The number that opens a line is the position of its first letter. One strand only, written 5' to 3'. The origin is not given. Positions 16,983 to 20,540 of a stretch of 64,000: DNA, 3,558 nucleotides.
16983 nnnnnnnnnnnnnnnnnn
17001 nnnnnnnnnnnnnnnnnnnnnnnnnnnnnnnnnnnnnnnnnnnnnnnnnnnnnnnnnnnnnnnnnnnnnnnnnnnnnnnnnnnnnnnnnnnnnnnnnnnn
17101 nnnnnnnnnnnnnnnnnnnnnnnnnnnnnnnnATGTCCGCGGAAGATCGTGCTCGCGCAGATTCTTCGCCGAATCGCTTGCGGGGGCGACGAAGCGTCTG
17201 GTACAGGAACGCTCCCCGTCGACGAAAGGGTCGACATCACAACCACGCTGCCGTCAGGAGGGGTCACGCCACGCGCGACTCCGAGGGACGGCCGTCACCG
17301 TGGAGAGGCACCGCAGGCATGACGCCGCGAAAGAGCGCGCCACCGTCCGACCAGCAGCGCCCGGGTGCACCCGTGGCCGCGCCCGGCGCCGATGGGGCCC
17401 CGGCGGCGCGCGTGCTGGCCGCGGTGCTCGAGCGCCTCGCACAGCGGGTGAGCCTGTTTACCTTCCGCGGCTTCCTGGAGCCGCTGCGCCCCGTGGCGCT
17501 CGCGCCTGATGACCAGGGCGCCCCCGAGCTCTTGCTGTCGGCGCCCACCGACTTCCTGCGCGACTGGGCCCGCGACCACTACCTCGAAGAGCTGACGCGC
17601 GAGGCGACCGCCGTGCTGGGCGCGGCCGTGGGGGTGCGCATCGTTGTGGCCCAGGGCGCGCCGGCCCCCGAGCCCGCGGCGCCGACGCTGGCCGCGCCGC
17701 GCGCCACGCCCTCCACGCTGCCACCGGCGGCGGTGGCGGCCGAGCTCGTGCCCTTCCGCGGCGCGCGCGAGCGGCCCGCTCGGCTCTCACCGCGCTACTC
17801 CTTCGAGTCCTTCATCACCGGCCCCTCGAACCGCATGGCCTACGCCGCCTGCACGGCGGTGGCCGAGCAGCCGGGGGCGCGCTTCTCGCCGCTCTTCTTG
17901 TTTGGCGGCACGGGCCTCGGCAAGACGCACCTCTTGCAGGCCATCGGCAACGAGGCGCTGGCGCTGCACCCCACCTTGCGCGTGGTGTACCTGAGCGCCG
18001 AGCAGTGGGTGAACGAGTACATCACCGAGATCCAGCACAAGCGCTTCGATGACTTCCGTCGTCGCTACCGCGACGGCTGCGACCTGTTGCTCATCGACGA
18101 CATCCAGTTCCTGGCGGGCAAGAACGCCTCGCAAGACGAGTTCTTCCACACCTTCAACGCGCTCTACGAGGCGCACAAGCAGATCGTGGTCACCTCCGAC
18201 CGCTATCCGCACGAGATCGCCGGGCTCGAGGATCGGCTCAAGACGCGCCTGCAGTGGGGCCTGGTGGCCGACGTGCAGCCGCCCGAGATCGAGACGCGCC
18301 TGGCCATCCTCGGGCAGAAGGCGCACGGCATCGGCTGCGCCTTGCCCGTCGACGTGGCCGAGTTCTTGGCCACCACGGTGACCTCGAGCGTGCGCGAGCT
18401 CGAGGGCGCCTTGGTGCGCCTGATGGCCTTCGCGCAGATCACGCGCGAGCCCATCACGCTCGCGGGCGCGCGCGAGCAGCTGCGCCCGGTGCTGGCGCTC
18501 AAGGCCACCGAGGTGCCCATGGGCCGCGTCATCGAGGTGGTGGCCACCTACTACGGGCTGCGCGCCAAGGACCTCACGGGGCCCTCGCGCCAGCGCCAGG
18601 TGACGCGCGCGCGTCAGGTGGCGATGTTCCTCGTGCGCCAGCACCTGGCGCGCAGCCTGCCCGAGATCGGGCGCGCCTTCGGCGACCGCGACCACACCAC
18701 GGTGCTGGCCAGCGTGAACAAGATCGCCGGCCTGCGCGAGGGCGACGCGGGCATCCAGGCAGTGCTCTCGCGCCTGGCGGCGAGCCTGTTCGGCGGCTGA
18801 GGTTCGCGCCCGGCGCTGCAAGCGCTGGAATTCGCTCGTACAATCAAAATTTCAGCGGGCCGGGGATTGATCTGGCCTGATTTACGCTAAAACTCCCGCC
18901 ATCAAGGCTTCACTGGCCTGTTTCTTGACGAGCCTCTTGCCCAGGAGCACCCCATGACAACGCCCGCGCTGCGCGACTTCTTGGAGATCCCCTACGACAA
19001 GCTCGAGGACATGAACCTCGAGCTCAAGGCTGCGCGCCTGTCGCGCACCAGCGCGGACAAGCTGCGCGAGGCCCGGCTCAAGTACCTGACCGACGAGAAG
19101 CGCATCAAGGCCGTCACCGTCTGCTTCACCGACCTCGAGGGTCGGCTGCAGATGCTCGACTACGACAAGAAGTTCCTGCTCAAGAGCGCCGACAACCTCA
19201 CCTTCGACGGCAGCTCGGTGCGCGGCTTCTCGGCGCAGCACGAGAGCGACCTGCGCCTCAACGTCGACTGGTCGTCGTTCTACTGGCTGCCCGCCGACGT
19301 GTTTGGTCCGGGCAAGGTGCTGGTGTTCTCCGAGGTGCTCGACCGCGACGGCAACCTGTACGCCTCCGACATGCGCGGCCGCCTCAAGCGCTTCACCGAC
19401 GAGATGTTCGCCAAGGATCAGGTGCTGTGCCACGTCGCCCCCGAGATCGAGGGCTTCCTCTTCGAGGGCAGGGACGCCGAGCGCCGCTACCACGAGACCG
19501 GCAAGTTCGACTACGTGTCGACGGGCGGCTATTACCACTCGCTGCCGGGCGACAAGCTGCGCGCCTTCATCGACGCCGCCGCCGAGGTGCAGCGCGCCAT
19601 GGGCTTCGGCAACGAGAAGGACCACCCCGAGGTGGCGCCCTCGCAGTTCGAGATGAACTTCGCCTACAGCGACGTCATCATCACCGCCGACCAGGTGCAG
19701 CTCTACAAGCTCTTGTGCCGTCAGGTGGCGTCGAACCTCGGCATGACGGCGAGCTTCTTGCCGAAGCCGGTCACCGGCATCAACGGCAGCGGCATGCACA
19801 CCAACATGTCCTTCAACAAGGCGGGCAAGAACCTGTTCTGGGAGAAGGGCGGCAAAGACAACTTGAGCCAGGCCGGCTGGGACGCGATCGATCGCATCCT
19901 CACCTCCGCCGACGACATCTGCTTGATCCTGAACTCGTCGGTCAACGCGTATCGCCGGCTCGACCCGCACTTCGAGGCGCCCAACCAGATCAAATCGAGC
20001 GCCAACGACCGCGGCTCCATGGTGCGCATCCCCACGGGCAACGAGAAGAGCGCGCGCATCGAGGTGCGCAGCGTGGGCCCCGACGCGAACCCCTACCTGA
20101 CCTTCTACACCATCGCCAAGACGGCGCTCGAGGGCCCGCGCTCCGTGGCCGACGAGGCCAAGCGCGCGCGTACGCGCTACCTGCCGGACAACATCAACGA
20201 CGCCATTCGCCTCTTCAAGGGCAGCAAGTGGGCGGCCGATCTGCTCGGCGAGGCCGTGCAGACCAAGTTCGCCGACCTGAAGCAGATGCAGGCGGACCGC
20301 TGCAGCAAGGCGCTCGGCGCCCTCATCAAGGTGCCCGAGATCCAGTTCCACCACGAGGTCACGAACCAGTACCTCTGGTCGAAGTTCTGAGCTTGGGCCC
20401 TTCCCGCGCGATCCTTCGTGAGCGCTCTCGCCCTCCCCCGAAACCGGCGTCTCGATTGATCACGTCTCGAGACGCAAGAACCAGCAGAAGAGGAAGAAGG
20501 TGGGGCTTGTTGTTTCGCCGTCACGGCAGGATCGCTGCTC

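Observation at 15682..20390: Atypical dnaA neighbourhood: rpmH-rnpA-yjgA on one side, dnaA followed by glutamine synthetase instead of dnaN; candidate origin sequences unclear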

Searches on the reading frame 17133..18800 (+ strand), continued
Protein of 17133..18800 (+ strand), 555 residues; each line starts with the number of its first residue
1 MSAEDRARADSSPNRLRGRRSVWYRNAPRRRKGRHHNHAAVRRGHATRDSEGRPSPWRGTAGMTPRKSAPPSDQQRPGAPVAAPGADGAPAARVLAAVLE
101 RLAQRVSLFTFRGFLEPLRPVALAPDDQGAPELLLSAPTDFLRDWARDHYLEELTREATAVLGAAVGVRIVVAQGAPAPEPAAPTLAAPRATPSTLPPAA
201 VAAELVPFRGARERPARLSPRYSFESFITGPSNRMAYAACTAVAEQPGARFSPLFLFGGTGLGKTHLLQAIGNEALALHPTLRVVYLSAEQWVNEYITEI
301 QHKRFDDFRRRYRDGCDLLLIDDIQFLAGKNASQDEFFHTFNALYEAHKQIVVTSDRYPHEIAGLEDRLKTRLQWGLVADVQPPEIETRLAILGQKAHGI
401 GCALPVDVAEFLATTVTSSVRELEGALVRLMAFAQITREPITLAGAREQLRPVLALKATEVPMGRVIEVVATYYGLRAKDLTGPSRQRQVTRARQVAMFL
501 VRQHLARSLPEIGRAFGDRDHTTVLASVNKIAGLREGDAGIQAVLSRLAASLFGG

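Call 70: find_encoding_contigs(protein=P0319, flank=10000, max_places=1)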
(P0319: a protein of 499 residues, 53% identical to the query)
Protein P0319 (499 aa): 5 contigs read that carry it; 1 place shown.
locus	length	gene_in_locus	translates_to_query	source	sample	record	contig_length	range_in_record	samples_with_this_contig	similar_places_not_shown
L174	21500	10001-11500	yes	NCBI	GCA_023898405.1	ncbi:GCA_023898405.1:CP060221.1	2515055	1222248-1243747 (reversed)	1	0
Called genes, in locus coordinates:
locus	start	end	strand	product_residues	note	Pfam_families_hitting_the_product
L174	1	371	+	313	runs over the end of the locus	PF01936:NYN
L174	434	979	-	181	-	PF00210:Ferritin, PF02915:Rubrerythrin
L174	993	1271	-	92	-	PF09723:Zn_ribbon_8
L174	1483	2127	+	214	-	PF00925:GTP_cyclohydro2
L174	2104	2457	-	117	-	PF01741:MscL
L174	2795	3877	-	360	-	PF05525:Branch_AA_trans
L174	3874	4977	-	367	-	PF05525:Branch_AA_trans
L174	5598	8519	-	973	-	PF00133:tRNA-synt_1, PF09334:tRNA-synt_1g (weak), PF13603:tRNA-synt_1_2 (weak), PF08264:Anticodon_1, PF10458:Val_tRNA-synt_C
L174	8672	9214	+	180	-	-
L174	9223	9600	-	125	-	PF01355:HIPIP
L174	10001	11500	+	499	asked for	PF11638:DnaA_N, PF00308:Bac_DnaA, PF01695:IstB_IS21, PF00004:AAA (weak), PF08299:Bac_DnaA_C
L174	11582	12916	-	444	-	PF05221:AdoHcyase, PF00670:AdoHcyase_NAD, PF02826:2-Hacid_dh_C (weak)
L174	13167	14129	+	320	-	PF13793:Pribosyltran_N, PF00156:Pribosyltran, PF14572:Pribosyl_synth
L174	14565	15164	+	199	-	PF01386:Ribosomal_L25p, PF14693:Ribosomal_TL5_C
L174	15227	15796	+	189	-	PF01195:Pept_tRNA_hydro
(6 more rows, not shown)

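Call 71: find_encoding_contigs(protein=P0056, flank=10000, max_places=1)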
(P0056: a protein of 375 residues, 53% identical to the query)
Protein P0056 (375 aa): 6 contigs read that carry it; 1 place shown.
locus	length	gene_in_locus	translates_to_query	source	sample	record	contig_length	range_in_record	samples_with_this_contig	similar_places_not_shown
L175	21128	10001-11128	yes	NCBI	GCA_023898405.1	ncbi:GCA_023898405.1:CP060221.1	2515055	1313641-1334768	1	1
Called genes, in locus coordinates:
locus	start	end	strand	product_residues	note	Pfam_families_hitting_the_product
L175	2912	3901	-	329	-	PF00152:tRNA-synt_2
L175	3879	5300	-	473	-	PF01551:Peptidase_M23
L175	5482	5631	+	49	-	PF00468:Ribosomal_L34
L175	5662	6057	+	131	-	PF00825:Ribonuclease_P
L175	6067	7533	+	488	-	PF02934:GatB_N, PF02637:GatB_Yqey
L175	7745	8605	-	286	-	PF02195:ParB_N, PF17762:HTH_ParB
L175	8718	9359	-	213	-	PF02527:GidB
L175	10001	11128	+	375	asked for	PF00712:DNA_pol3_beta, PF02767:DNA_pol3_beta_2, PF02768:DNA_pol3_beta_3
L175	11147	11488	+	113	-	-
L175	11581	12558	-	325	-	PF00890:FAD_binding_2 (faint), PF01134:GIDA (faint), PF01266:DAO (faint), PF03486:HI0933_like (faint), PF07992:Pyr_redox_2, PF12831:FAD_oxidored (faint), PF13738:Pyr_redox_3, PF00070:Pyr_redox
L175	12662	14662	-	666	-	PF04851:ResIII, PF17757:UvrB_inter, PF27431:UvrB_3rd, PF00271:Helicase_C, PF12344:UvrB, PF02151:UVR (faint)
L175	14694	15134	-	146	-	PF11412:DsbD_N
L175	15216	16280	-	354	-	PF02333:Phytase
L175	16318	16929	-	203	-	PF09335:VTT_dom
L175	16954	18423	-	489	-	PF00370:FGGY_N, PF02782:FGGY_C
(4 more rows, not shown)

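Call 82: find_encoding_contigs(protein=P0120, flank=10000, max_places=5)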
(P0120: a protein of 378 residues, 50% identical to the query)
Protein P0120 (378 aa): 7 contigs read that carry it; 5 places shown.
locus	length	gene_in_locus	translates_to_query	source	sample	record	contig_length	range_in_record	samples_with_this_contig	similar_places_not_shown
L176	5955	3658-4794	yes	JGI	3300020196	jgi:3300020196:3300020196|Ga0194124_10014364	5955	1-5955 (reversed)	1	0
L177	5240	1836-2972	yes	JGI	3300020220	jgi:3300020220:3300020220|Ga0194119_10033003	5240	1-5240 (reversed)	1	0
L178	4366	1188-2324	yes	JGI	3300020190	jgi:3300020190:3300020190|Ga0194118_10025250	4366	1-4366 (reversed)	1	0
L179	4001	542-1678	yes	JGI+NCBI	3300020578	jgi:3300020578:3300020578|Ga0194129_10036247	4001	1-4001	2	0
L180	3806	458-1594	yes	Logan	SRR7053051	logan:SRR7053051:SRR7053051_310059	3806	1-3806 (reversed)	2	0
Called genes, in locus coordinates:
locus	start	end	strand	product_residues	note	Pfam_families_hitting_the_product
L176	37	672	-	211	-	-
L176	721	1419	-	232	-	PF02527:GidB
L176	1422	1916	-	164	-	PF02580:Tyr_Deacylase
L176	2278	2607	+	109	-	-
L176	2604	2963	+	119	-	PF12836:HHH_3, PF00633:HHH (weak)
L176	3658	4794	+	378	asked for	PF00712:DNA_pol3_beta, PF02767:DNA_pol3_beta_2, PF02768:DNA_pol3_beta_3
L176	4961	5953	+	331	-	?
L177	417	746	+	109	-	-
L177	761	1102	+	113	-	PF14520:HHH_5 (faint), PF12836:HHH_3, PF00633:HHH (weak)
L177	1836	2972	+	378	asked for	PF00712:DNA_pol3_beta, PF02767:DNA_pol3_beta_2, PF02768:DNA_pol3_beta_3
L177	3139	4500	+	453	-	PF08308:PEGA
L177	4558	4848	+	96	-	-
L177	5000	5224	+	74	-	-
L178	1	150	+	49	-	?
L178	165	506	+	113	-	PF14520:HHH_5 (faint), PF12836:HHH_3, PF00633:HHH (weak)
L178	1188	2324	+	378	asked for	PF00712:DNA_pol3_beta, PF02767:DNA_pol3_beta_2, PF02768:DNA_pol3_beta_3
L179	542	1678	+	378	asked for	PF00712:DNA_pol3_beta, PF02767:DNA_pol3_beta_2, PF02768:DNA_pol3_beta_3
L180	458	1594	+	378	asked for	PF00712:DNA_pol3_beta, PF02767:DNA_pol3_beta_2, PF02768:DNA_pol3_beta_3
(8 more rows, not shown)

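Call 84: search_protein_families(library=ncbifam, proteins=[window:17319-18800:+], max_evalue=0.00001)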
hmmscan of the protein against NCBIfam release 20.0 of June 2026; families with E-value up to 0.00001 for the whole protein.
window:17319-18800:+ (493 aa): 14 families
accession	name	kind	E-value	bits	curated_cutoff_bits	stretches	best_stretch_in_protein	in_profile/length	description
TIGR00362.1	DnaA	equivalog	9.6e-145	483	343.9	1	35-488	3-435/437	chromosomal replication initiator protein DnaA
NF001154.0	PRK00149.3-3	equivalog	1.2e-83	281.6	410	1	154-488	115-456/462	chromosomal replication initiator protein DnaA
NF009087.0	PRK12422.1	equivalog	2.9e-60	204.8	657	1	156-487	104-440/455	chromosomal replication initiator protein DnaA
TIGR03420.1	DnaA_homol_Hda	equivalog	4.4e-34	118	194.8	1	156-388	8-225/226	DnaA regulatory inactivator Hda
NF005982.0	PRK08084.1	equivalog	1.1e-16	61.1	268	1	160-370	19-215/235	DnaA inactivator Hda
NF038214.1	IS21_help_AAA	equivalog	3.5e-16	59.6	200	1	191-295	92-192/232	IS21-like element helper ATPase IstB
NF005304.0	PRK06835.1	equivalog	2.3e-12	46.7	215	1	187-311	181-305/330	ATP-binding protein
NF006485.0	PRK08903.1-5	equivalog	2.6e-10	40.3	289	1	160-386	15-223/233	DnaA regulatory inactivator Hda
NF006616.1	PRK09183.1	subfamily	2.7e-08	33.4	300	1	192-293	103-201/253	IS21-like element helper ATPase IstB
NF005992.0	PRK08116.1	subfamily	4.3e-07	29.4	189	1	160-302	82-227/269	hypothetical protein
NF005098.0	PRK06526.1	subfamily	5.1e-07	29.4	296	1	192-295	112-211/266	transposase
NF005378.0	PRK06921.1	subfamily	1.1e-06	28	207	1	190-311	118-240/266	hypothetical protein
NF040713.1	ZapE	equivalog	7.1e-06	25.5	140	0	189-300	52-162/344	cell division protein ZapE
NF004686.0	PRK06030.1-1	equivalog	8.4e-06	25.7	148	0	404-484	55-134/151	hypothetical protein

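Call 90: find_encoding_contigs(protein=P0208, flank=10000, max_places=3)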
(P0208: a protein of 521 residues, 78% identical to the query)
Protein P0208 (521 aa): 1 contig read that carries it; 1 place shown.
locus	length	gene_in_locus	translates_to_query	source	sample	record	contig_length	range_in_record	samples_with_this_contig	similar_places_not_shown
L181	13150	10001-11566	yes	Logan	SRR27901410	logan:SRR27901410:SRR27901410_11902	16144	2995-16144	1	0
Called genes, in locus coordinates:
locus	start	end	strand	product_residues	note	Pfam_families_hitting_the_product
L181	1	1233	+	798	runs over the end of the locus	PF00069:Pkinase, PF01636:APH (faint), PF07714:PK_Tyr_Ser-Thr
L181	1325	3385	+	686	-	-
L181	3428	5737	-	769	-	-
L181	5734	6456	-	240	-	-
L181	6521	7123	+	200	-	-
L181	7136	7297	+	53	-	-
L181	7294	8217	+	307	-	-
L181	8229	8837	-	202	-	PF04751:DarP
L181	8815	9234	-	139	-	PF00825:Ribonuclease_P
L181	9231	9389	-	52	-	PF00468:Ribosomal_L34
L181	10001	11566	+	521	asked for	PF11638:DnaA_N (faint), PF00308:Bac_DnaA, PF00004:AAA (faint), PF01695:IstB_IS21, PF08299:Bac_DnaA_C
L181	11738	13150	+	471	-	?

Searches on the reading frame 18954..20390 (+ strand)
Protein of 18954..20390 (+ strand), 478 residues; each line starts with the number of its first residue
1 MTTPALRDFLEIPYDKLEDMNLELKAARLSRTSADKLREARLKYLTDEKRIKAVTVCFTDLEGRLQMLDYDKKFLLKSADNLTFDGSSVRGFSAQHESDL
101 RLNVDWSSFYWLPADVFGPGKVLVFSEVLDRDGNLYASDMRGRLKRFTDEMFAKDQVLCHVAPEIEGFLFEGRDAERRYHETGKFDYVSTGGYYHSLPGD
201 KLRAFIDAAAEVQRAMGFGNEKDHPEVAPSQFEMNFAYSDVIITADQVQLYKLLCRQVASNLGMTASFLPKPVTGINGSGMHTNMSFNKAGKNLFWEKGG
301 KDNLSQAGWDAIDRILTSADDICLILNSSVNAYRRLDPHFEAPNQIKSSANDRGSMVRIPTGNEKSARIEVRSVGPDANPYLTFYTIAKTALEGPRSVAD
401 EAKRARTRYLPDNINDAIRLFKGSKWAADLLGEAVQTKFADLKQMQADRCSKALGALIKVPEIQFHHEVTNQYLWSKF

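Call 4: search_protein_families(library=pfam, proteins=[window:18954-20390:+])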
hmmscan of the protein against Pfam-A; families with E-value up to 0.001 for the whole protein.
window:18954-20390:+ (478 aa): 2 families
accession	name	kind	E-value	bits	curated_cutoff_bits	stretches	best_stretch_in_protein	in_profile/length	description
PF00120.29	Gln-synt_C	-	3.2e-70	237.3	24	1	139-452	3-334/344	Glutamine synthetase, catalytic domain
PF03951.24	Gln-synt_N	-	7.6e-12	45.1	33.4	1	51-130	2-81/82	Glutamine synthetase, beta-Grasp domain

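Call 27: find_encoding_contigs(protein=window:18954-20390:+, flank=10000, max_places=6)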
Protein window:18954-20390:+ (478 aa): 3 contigs read that carry it; 3 places shown.
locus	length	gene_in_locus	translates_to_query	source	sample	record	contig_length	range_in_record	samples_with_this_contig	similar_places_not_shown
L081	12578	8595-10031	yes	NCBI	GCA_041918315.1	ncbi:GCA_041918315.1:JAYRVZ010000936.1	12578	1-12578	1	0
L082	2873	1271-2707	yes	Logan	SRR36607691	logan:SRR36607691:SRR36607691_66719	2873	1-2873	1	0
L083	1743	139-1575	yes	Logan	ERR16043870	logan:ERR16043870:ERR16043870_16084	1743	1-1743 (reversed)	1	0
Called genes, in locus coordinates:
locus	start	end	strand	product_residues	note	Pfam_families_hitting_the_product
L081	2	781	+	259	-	?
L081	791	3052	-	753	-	-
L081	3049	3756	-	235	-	-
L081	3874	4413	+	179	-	-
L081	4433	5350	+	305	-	-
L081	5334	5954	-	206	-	PF04751:DarP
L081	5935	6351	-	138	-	PF00825:Ribonuclease_P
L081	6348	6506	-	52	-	PF00468:Ribosomal_L34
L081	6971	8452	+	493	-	PF11638:DnaA_N, PF00308:Bac_DnaA, PF00004:AAA (faint), PF01695:IstB_IS21, PF08299:Bac_DnaA_C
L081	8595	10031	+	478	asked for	PF03951:Gln-synt_N, PF00120:Gln-synt_C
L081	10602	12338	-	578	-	PF00072:Response_reg, PF00990:GGDEF, PF00563:EAL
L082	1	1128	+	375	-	?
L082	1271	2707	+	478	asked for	PF03951:Gln-synt_N, PF00120:Gln-synt_C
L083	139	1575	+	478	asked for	PF03951:Gln-synt_N, PF00120:Gln-synt_C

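Call 84: search_protein_families(library=ncbifam, proteins=[window:18954-20390:+], max_evalue=0.00001)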
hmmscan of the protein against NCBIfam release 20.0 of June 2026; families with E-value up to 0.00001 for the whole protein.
window:18954-20390:+ (478 aa): 5 families
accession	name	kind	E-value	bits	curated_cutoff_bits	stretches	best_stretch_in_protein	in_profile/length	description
TIGR00653.1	GlnA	equivalog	8.2e-74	249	429.15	1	44-394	5-376/462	type I glutamate--ammonia ligase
TIGR03105.1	gln_synth_III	equivalog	3.4e-48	164.2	469.6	1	44-446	3-417/435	type III glutamate--ammonia ligase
NF007006.0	PRK09469.1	equivalog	1.6e-44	152.3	845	1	189-394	176-382/469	glutamate--ammonia ligase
NF045547.1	GGputSyn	equivalog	6.6e-34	117.4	650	1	95-436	68-416/438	gamma-glutamylputrescine synthetase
NF041605.1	gln_syn_GlnII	equivalog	2.5e-15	56.5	500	1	82-389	35-326/333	glutamine synthetase GlnII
